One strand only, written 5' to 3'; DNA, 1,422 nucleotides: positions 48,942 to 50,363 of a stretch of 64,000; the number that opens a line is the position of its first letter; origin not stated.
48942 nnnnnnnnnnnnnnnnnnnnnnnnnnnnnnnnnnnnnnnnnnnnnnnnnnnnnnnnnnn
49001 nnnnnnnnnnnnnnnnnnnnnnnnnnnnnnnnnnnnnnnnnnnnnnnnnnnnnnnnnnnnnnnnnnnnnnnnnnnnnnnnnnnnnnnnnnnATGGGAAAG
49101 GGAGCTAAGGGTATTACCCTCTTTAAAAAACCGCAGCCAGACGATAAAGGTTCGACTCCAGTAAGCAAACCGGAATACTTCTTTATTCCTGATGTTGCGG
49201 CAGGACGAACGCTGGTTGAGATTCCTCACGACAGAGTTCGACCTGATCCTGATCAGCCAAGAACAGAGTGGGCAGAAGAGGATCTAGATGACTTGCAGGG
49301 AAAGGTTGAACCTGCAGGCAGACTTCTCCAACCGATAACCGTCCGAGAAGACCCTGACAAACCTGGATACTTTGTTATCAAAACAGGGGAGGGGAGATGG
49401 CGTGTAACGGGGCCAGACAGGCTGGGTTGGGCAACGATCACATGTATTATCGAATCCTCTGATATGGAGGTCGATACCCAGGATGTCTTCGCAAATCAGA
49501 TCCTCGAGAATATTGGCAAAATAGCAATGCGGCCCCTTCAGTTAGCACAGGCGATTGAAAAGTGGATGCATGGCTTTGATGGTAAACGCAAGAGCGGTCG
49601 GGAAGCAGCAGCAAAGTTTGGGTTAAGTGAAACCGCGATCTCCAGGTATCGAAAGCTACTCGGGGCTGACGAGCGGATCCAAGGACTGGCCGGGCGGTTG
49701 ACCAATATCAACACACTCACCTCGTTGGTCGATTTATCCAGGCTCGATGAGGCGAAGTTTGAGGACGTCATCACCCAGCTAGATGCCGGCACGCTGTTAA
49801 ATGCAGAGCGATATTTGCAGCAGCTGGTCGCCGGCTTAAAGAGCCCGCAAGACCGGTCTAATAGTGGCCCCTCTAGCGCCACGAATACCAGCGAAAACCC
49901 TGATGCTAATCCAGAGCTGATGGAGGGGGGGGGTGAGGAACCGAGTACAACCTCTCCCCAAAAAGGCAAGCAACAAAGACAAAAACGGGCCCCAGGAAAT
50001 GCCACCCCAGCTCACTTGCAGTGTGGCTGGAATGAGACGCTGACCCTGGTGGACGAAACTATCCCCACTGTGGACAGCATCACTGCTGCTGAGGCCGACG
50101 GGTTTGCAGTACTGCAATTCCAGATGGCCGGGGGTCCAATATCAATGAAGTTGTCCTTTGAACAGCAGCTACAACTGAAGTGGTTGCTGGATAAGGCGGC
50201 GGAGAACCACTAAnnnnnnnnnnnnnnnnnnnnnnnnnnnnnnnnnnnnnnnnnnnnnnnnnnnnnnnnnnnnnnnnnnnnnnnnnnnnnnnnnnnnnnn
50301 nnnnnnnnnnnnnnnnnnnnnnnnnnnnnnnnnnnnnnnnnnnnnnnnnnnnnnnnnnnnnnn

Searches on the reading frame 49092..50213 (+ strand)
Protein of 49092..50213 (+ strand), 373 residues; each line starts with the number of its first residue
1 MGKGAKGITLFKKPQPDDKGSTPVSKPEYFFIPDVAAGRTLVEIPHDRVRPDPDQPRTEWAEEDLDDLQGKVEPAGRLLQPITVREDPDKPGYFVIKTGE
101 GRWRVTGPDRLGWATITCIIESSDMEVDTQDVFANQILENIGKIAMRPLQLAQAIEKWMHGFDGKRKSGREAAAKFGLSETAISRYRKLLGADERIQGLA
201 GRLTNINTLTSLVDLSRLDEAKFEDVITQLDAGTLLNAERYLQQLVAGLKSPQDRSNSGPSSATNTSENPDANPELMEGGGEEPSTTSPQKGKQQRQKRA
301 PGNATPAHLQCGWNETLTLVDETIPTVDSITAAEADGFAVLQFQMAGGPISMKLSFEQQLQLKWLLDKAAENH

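Call 18: search_protein_families(library=pfam, proteins=[window:49092-50213:+], max_evalue=0.01)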
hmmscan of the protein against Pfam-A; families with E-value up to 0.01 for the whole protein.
window:49092-50213:+ (373 aa): 2 families
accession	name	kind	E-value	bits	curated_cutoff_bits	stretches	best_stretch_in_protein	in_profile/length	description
PF02195.25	ParB_N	-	3.3e-13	49.9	26.3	1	41-141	3-94/95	ParB N-terminal domain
PF13518.12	HTH_28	-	0.0098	16.4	25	0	167-200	13-45/52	Helix-turn-helix domain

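Call 32: search_solved_structures(query=window:49092-50210:+, max_evalue=1, show_alignments=2)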
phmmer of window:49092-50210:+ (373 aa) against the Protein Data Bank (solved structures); distinct sequences matched with E-value up to 1: 12.
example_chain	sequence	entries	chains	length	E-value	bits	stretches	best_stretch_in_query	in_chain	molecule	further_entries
6t1f_A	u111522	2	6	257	3.4e-14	56.3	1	43-204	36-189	Chromosome-partitioning protein ParB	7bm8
7ng0_A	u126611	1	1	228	1.6e-11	47.5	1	43-255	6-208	Nucleoid occlusion protein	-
7nfu_A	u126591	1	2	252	2e-11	47.2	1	43-255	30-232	Nucleoid occlusion protein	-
7bnk_A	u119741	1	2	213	9.3e-11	45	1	41-229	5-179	ParB family protein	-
7o0n_A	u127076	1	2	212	6.2e-10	42.3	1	42-229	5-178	ParB family protein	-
7bnr_A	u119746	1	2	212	6.9e-10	42.2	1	42-229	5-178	ParB family protein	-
8qa8_A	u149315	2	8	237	1e-08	38.3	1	38-242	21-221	Transcriptional repressor protein KorB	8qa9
6sdk_A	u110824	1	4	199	2e-08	37.4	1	40-246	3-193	Stage 0 sporulation protein J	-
7ol9_A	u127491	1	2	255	4.4e-08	36.2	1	40-198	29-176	Nucleoid occlusion protein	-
4umk_A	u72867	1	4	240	7.4e-07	32.2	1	40-197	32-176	PROBABLE CHROMOSOME-PARTITIONING PROTEIN PARB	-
1vz0_A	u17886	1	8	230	8.4e-07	32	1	34-159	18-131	Chromosome-partitioning protein Spo0J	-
5a79_A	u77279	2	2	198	0.87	12.2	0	295-371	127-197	CAPSID PROTEIN | BARLEY STRIPE MOSAIC VIRUS NARROW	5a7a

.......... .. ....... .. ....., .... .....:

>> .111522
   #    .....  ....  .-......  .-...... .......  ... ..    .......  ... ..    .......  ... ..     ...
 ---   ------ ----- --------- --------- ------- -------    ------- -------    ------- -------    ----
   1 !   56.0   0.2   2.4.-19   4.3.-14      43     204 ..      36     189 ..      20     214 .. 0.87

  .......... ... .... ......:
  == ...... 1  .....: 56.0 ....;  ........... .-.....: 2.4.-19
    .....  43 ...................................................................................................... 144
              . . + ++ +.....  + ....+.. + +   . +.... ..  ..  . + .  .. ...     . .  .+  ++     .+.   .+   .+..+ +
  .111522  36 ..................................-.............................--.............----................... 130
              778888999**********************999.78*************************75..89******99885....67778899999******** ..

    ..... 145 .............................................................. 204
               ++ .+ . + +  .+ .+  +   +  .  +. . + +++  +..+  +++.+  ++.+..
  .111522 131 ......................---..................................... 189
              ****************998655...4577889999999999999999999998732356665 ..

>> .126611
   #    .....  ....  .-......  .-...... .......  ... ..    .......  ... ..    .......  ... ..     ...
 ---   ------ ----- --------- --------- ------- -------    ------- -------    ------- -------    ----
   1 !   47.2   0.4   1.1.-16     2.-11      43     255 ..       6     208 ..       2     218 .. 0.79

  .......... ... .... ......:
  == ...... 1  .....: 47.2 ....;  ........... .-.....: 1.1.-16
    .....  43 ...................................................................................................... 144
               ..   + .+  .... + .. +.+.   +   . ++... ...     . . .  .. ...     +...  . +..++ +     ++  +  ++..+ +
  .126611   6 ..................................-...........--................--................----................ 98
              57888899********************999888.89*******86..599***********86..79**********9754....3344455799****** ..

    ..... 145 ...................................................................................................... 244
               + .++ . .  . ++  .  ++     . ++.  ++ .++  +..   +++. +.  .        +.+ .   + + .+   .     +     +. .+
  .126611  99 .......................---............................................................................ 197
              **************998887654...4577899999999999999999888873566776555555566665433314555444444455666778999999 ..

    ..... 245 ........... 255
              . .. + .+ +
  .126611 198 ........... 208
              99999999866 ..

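Call 33: search_dna_similar(query=window:49092-50210:+, collection=plasmids, mode=protein, max_rows=60, rows=spread)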
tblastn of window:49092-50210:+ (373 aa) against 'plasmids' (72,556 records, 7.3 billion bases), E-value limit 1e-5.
Records with a match: 657; places in all: 667; records where one place covers at least 80% of the query: 15.
Best place of each record, by identity: 95-99% 1; 90-95% 1; <60% 655.
By first word of the organism name: Acinetobacter 239; uncultured 61; Neisseria 52; Pseudomonas 30; Xanthomonas 24; Azospirillum 21; Acetobacter 14; Aeromonas 13; Sphingobium 12; Vibrio 11; and 87 more.
By predicted mobility (MOB-suite, as given by PLSDB): conjugative 495; non-mobilizable 111; mobilizable 51.
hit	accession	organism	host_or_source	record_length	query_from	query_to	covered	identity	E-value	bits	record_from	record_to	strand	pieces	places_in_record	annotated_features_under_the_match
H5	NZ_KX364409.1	Aeromonas salmonicida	-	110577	1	373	100%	96.8%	0e+0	741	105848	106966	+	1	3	ParB/RepB/Spo0J family partition protein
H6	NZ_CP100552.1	Pseudomonas sp. KHPS1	cell culture,wastewater treatment plant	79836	43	310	72%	26.6%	4e-6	57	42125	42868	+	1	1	ParB/RepB/Spo0J family partition protein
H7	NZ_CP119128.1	Sphingobium sp. WTD-1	Bacteria,activated sludge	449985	39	254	58%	31.2%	2e-9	67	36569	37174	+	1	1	ParB/RepB/Spo0J family partition protein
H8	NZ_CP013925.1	Acinetobacter baumannii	Homo sapiens,Cell culture,pus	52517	34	337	82%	21.3%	3e-9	66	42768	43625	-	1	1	ParB/RepB/Spo0J family partition protein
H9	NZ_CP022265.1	Xanthomonas citri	Cowpea,cell culture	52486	15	216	54%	31.2%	7e-7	59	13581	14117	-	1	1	ParB/RepB/Spo0J family partition protein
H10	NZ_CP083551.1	Leisingera sp. M658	-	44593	44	279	63%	26.5%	1e-8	65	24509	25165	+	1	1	ParB/RepB/Spo0J family partition protein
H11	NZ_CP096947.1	Pseudomonas aeruginosa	Homo sapiens,broncholveolr lvge fluid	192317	43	248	55%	29.2%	5e-7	59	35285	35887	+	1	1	ParB/RepB/Spo0J family partition protein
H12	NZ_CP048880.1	Spartinivicinus ruber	pure culture,coastal sediment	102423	38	235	53%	29.0%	9e-10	68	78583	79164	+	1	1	ParB/RepB/Spo0J family partition protein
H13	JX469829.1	uncultured bacterium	-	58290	34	243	56%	26.9%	1e-6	58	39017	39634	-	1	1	korB: transcriptional repressor protein/plasmid partitioning protein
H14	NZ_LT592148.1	Neisseria gonorrhoeae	-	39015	34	271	64%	23.3%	7e-7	59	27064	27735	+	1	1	ParB/RepB/Spo0J family partition protein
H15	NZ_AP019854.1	Neisseria gonorrhoeae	-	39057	34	271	64%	23.3%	7e-7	59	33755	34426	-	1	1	ParB/RepB/Spo0J family partition protein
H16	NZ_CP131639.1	Neisseria gonorrhoeae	Homo sapiens,culture,Abs/pus/wd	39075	34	271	64%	23.3%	7e-7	59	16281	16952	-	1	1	ParB/RepB/Spo0J family partition protein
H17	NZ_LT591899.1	Neisseria gonorrhoeae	-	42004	34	271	64%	23.3%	7e-7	59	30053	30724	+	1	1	ParB/RepB/Spo0J family partition protein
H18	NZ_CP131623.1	Neisseria gonorrhoeae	Homo sapiens,culture,urine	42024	34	271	64%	23.3%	7e-7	59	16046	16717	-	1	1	ParB/RepB/Spo0J family partition protein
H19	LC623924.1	uncultured bacterium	-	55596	43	243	54%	27.0%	6e-7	59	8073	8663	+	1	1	KorB protein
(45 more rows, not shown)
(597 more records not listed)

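Call 34: search_dna_similar(query=window:49092-50210:+, collection=plasmids, mode=protein, max_rows=30, rows=best)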
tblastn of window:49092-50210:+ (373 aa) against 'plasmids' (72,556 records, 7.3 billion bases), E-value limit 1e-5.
Records with a match: 657; places in all: 667; records where one place covers at least 80% of the query: 15.
Best place of each record, by identity: 95-99% 1; 90-95% 1; <60% 655.
By first word of the organism name: Acinetobacter 239; uncultured 61; Neisseria 52; Pseudomonas 30; Xanthomonas 24; Azospirillum 21; Acetobacter 14; Aeromonas 13; Sphingobium 12; Vibrio 11; and 87 more.
By predicted mobility (MOB-suite, as given by PLSDB): conjugative 495; non-mobilizable 111; mobilizable 51.
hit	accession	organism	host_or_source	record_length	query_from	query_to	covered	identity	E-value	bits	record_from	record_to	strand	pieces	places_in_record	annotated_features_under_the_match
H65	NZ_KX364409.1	Aeromonas salmonicida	-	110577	1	373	100%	96.8%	0e+0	741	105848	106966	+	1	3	ParB/RepB/Spo0J family partition protein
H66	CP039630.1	Aeromonas caviae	sludge,cell culture,sludge from ...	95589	1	373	100%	90.6%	1e-177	748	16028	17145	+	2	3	ParB/RepB/Spo0J family partition protein | hypothetical protein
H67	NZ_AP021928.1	Aeromonas caviae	-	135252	1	371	99%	42.7%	9e-80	273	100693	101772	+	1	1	ParB/RepB/Spo0J family partition protein | ParA family protein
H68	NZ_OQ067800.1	Aeromonas salmonicida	-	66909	1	371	99%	42.4%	9e-81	276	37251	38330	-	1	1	ParB/RepB/Spo0J family partition protein | ParA family protein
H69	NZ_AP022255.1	Aeromonas caviae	-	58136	3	369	98%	42.7%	6e-81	276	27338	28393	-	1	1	ParB/RepB/Spo0J family partition protein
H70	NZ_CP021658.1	Aeromonas salmonicida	culture,rock biofilm and bottom ...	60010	1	369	99%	41.8%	1e-82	281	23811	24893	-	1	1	ParB/RepB/Spo0J family partition protein | ParA family protein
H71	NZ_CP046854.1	Vibrio fluvialis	-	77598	1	362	97%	33.0%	8e-34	140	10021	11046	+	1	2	ParB/RepB/Spo0J family partition protein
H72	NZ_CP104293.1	Stenotrophomonas maltophilia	water,freshwater stream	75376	12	329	85%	26.2%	3e-14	82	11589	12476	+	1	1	ParB/RepB/Spo0J family partition protein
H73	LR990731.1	Xanthomonas hydrangeae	Hydrangea arborescens,leaf spots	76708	11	306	79%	27.0%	4e-9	66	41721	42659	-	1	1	noc: Nucleoid occlusion protein (x2) | hypothetical protein (x2)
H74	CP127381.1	Aerococcus tenax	Homo sapiens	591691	43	279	64%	32.0%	1e-12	77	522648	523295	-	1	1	ParB/RepB/Spo0J family partition protein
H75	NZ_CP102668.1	Sphingobium sp. JS3065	whole organism,chemical plant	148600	39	289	67%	29.6%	1e-9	67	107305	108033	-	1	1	ParB/RepB/Spo0J family partition protein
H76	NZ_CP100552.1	Pseudomonas sp. KHPS1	cell culture,wastewater treatment plant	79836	43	310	72%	26.6%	4e-6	57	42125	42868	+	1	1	ParB/RepB/Spo0J family partition protein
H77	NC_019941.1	Thioflavicoccus mobilis 8321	flat, laminated microbial mat in a salt ...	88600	43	299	69%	27.5%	4e-12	75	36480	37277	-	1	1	ParB/RepB/Spo0J family partition protein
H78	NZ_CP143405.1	Pantoea agglomerans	Brassica napus,cell culture,Seed,Seed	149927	26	274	67%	28.4%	2e-9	67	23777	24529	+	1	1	ParB/RepB/Spo0J family partition protein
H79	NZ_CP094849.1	Novacetimonas hansenii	commercial Kombucha beverage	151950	31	267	64%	29.8%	1e-7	61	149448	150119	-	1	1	ParB/RepB/Spo0J family partition protein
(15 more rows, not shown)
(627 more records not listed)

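Call 69: search_protein_families(library=ncbifam, proteins=[window:49092-50210:+], max_evalue=0.01)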
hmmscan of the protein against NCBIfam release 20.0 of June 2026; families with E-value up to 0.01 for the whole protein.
window:49092-50210:+ (373 aa): 4 families
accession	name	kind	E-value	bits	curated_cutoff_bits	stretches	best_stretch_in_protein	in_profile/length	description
TIGR00180.1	parB_part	domain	4.8e-18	65.6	58.45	1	39-199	3-153/186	ParB/RepB/Spo0J family partition protein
TIGR04285.1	nucleoid_noc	exception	8.6e-14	51.5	315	1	42-197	3-145/255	nucleoid occlusion protein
TIGR03734.1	PRTRC_parB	hypoth_equivalog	5.5e-06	25.2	278.6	1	55-195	7-139/555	PRTRC system ParB family protein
TIGR03454.1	partition_RepB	equivalog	0.0027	17.1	201.5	1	35-105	58-127/325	plasmid partitioning protein RepB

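Call 77: get_annotated_region(hit=H67, flank=20000)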
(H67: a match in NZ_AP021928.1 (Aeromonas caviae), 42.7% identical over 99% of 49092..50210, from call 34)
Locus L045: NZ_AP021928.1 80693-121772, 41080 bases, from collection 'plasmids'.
description: Aeromonas caviae strain WP2-W18-ESBL-01 plasmid pWP2-W18-ESBL-01_1, complete sequence
organism: Aeromonas caviae (NCBI taxid 648)
taxonomy: Bacteria; Pseudomonadota; Gammaproteobacteria; Aeromonadales; Aeromonadaceae; Aeromonas; Aeromonas caviae
host: -; source: -; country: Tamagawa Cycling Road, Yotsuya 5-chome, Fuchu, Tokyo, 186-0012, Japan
typing (MOB-suite, as given by PLSDB): non-mobilizable; replicon rep_cluster_1169
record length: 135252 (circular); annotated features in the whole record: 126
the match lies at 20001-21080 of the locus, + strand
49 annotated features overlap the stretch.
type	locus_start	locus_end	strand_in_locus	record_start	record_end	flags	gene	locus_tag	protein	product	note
CDS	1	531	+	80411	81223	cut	-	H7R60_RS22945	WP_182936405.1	ParA family protein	-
CDS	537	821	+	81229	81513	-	-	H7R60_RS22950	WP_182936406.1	hypothetical protein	-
CDS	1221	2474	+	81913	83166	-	-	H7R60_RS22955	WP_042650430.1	IS256-like element ISAeme25 family transposase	GO:0006313 - DNA transposition [Evidence IEA]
CDS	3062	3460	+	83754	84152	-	-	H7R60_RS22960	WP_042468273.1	DUF6088 family protein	-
CDS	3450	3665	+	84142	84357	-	-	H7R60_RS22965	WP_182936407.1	hypothetical protein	-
CDS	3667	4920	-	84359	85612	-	-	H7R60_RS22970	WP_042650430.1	IS256-like element ISAeme25 family transposase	GO:0006313 - DNA transposition [Evidence IEA]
CDS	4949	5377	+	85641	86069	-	-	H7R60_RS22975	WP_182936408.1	hypothetical protein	-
CDS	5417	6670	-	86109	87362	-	-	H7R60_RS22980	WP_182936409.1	IS256 family transposase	-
CDS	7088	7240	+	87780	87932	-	-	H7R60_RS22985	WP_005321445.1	Hok/Gef family protein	-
CDS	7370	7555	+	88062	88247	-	-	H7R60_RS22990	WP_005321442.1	hypothetical protein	-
CDS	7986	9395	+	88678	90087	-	-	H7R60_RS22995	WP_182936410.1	DUF3696 domain-containing protein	-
CDS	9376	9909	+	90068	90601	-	-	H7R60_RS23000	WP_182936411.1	hypothetical protein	-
CDS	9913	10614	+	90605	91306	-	-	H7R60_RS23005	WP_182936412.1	RNA ligase family protein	-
CDS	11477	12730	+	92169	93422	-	-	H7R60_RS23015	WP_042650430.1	IS256-like element ISAeme25 family transposase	GO:0006313 - DNA transposition [Evidence IEA]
CDS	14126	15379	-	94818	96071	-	-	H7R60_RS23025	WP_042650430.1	IS256-like element ISAeme25 family transposase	GO:0006313 - DNA transposition [Evidence IEA]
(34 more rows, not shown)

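Call 78: get_annotated_region(hit=H69, flank=20000)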
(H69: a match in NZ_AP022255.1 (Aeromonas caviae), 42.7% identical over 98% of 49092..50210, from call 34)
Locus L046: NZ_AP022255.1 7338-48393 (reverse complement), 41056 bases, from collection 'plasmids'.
description: Aeromonas caviae strain WP8-S18-ESBL-04 plasmid pWP8-S18-ESBL-04_1, complete sequence
organism: Aeromonas caviae (NCBI taxid 648)
taxonomy: Bacteria; Pseudomonadota; Gammaproteobacteria; Aeromonadales; Aeromonadaceae; Aeromonas; Aeromonas caviae
host: -; source: -; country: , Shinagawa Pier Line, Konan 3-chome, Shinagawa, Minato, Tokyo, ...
typing (MOB-suite, as given by PLSDB): non-mobilizable; replicon rep_cluster_1169; mating-pair formation MPF_F
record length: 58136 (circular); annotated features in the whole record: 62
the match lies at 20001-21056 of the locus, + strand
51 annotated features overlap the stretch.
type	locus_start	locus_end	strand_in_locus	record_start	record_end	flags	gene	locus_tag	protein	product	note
CDS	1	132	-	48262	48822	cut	-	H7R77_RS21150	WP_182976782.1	conjugal transfer entry exclusion protein TraS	-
CDS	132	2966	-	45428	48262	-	traG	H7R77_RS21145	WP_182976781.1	conjugal transfer mating-pair stabilization protein TraG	-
CDS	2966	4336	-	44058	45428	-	traH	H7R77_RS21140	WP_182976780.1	conjugal transfer pilus assembly protein TraH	-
CDS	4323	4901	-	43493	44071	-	trbB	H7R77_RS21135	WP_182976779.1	type-F conjugative transfer system pilin assembly thiol-disulfide isomerase TrbB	-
CDS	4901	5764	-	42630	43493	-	traF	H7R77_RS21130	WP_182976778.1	type-F conjugative transfer system pilin assembly protein TraF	-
CDS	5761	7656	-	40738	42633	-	traN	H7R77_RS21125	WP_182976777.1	type-F conjugative transfer system mating-pair stabilization protein TraN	-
CDS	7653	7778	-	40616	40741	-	-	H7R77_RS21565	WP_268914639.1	hypothetical protein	-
CDS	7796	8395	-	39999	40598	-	trbC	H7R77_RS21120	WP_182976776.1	type-F conjugative transfer system pilin assembly protein TrbC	-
CDS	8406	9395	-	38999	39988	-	traU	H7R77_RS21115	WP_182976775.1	conjugal transfer pilus assembly protein TraU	-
CDS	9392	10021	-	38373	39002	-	traW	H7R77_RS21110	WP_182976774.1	type-F conjugative transfer system protein TraW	-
CDS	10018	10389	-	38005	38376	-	trbI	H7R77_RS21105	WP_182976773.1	type-F conjugative transfer system protein TrbI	-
CDS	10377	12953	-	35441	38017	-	traC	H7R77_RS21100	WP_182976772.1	type IV secretion system protein TraC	-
CDS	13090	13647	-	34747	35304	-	traV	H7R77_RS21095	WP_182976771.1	type IV conjugative transfer system lipoprotein TraV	-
CDS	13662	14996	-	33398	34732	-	traB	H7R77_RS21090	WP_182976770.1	F-type conjugal transfer pilus assembly protein TraB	-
CDS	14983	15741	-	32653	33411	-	traK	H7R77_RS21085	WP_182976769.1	type-F conjugative transfer system secretin TraK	-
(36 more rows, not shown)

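Call 83: find_homologous_proteins(query=window:49092-50210:+, max_evalue=1e-30)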
Query window:49092-50210:+ (373 aa): 17 proteins with E <= 1e-30 among 5619 candidates.
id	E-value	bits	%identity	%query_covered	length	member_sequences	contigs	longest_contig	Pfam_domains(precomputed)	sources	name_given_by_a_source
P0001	1.6e-247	839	100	100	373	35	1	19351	PF02195.27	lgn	-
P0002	3.4e-189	647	79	99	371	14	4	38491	PF02195.27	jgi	jgi:ParB family chromosome partitioning protein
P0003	6.2e-81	291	42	98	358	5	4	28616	PF02195.27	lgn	-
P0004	7.8e-80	287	43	98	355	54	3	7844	PF02195.27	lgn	-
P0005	8.6e-80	287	42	98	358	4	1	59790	PF02195.27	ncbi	ncbi:MAG: ParB/RepB/Spo0J family partition protein [Aeromonas veronii]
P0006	1.2e-79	287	42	98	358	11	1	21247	PF02195.27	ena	-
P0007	2.0e-79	286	42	98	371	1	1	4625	PF02195.27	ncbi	-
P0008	8.9e-78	280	42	98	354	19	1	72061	PF02195.27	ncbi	ncbi:ParB/RepB/Spo0J family partition protein [Aeromonas hydrophila]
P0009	1.3e-77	280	42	98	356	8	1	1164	PF02195.27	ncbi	-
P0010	1.9e-76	276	41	98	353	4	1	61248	PF02195.27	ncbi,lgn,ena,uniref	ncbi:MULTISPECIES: ParB/RepB/Spo0J family partition protein [Aeromonas]|uniref:ParB/RepB/Spo0J famil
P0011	3.2e-76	275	42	98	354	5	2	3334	PF02195.27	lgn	-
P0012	5.2e-76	275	41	98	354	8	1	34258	PF02195.27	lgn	-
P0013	9.7e-71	257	41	92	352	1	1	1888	PF02195.27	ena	-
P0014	5.6e-65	238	45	74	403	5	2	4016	PF02195.27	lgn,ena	-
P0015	1.0e-62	231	47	67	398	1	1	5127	PF02195.27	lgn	-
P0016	3.4e-62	229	43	80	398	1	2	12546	PF02195.27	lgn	-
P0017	1.0e-59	221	38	98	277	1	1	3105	PF02195.27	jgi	-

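Call 84: find_encoding_contigs(protein=P0002, flank=10000, max_places=4)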
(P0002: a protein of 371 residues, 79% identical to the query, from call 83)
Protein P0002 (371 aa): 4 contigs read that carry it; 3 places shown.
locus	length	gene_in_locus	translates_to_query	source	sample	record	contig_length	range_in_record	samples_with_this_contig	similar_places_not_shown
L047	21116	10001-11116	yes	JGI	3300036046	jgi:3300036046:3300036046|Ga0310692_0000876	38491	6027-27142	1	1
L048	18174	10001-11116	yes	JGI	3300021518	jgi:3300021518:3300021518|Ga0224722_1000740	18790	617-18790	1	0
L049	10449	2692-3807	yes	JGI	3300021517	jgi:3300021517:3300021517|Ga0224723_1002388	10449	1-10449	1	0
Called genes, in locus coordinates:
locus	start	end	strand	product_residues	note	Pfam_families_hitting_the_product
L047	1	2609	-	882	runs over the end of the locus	PF11130:TraC_F_IV, PF12846:AAA_10 (faint), PF19044:P-loop_TraG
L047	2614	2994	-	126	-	-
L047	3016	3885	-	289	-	PF10411:DsbC_N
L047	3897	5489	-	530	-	PF03743:TrbI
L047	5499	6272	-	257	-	PF06586:TraK_N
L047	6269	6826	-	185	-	PF05309:TraE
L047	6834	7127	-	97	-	PF07178:TraL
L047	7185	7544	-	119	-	-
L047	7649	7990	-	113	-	-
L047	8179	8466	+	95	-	-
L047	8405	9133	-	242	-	-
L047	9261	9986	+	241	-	PF10609:ParA (weak), PF01656:CbiA, PF07015:VirC1, PF09140:MipZ (faint), PF13614:AAA_31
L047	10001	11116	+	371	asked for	PF02195:ParB_N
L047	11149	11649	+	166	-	-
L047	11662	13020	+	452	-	PF27227:Endonuc-like_C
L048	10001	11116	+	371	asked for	PF02195:ParB_N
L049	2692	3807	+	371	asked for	PF02195:ParB_N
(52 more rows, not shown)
